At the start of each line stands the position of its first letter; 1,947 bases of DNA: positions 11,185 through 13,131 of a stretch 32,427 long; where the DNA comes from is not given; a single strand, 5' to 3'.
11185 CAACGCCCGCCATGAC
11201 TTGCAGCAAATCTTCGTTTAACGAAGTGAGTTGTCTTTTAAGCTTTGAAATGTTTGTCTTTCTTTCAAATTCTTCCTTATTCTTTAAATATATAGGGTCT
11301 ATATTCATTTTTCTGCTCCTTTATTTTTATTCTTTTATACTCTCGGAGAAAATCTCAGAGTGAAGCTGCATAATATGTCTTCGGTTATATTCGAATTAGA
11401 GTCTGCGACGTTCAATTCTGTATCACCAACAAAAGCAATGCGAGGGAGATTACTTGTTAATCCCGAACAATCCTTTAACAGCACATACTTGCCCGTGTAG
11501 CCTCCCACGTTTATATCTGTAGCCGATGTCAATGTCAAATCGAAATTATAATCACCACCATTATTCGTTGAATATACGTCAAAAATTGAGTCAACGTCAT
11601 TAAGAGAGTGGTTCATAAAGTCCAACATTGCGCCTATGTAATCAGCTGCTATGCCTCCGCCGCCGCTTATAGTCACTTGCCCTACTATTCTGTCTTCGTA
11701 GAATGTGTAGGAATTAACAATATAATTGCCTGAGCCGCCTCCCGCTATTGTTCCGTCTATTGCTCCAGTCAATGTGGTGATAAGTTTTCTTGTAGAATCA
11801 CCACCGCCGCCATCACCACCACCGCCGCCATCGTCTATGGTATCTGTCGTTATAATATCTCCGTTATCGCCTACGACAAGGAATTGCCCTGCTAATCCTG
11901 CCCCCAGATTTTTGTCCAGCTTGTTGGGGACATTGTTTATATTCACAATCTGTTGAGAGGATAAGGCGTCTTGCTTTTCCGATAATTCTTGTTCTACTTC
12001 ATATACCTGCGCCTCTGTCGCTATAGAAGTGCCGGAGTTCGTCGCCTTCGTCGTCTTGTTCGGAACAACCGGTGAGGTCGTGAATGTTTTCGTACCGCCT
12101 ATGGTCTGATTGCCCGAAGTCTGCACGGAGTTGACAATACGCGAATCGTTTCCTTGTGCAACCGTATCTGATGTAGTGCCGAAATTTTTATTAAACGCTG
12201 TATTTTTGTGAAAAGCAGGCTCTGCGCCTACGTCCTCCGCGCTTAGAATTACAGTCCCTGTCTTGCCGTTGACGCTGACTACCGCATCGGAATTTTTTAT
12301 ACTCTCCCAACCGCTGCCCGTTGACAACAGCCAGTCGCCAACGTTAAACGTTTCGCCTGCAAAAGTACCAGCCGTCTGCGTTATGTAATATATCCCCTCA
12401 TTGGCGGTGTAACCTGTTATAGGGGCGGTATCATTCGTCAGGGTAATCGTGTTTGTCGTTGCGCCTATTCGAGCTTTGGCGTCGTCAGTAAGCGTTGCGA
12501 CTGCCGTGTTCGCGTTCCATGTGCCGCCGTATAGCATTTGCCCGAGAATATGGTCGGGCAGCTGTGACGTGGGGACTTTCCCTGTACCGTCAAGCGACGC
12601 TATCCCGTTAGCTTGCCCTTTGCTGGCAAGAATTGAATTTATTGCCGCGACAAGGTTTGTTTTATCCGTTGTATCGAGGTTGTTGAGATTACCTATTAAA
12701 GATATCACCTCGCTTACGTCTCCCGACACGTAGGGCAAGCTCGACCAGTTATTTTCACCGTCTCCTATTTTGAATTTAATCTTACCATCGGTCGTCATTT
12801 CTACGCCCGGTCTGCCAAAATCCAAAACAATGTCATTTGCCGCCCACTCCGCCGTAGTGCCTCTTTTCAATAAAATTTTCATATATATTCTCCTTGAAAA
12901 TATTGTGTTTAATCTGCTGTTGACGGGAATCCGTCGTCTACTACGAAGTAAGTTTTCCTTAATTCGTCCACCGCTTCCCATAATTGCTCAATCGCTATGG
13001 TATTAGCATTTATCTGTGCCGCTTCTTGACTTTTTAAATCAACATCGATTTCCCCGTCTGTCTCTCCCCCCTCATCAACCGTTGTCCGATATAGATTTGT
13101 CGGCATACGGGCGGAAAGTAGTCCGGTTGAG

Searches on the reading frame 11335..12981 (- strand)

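Call 7: search_protein_families(library=pfam, max_evalue=1, proteins=[window:11335-12981:-])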
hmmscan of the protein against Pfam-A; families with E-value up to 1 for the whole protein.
window:11335-12981:- (548 aa): 2 families
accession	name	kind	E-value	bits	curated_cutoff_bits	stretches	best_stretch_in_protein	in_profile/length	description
PF18338.7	BppL_N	-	1.6e-05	24.8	25.8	1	286-303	6-23/25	Lower baseplate protein N-terminal domain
PF18454.7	Mtd_N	-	0.0013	19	26.3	1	38-75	3-35/37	Major tropism determinant N-terminal domain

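Call 8: search_protein_families(library=phrogs, max_evalue=1, proteins=[window:11335-12981:-])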
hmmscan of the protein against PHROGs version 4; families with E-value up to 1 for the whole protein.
window:11335-12981:- (548 aa): 13 families
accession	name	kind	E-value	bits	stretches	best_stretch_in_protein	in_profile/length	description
phrog_31460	-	tail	2.5e-15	57.7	2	184-262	88-170/288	tail protein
phrog_13892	-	tail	1.4e-14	55.1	1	106-322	443-644/676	minor tail protein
phrog_19976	-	tail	1.8e-09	38.4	1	35-123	9-101/256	tail assembly protein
phrog_38006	-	unknown function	8.6e-09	36.8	1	35-113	5-82/128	-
phrog_6049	-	tail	1.2e-08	35.9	1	29-94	4-66/337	tail fiber protein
phrog_28171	-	unknown function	2.5e-08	34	2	117-186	113-176/476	-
phrog_1446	-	tail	1.3e-06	29.1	1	119-181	78-133/251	minor tail protein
phrog_26941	-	tail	3.5e-06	27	1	203-264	330-391/603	tail protein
phrog_36886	-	unknown function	3.6e-06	26.9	1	231-284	61-115/605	-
phrog_2824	-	head and packaging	0.00013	21.1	1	223-287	315-377/1151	virion structural protein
phrog_17509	-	unknown function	0.0003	21.3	1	231-311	141-226/281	-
phrog_30220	-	unknown function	0.0057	16.8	1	71-121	78-128/374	-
phrog_20004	-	unknown function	0.0058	17.6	1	279-311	144-176/177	-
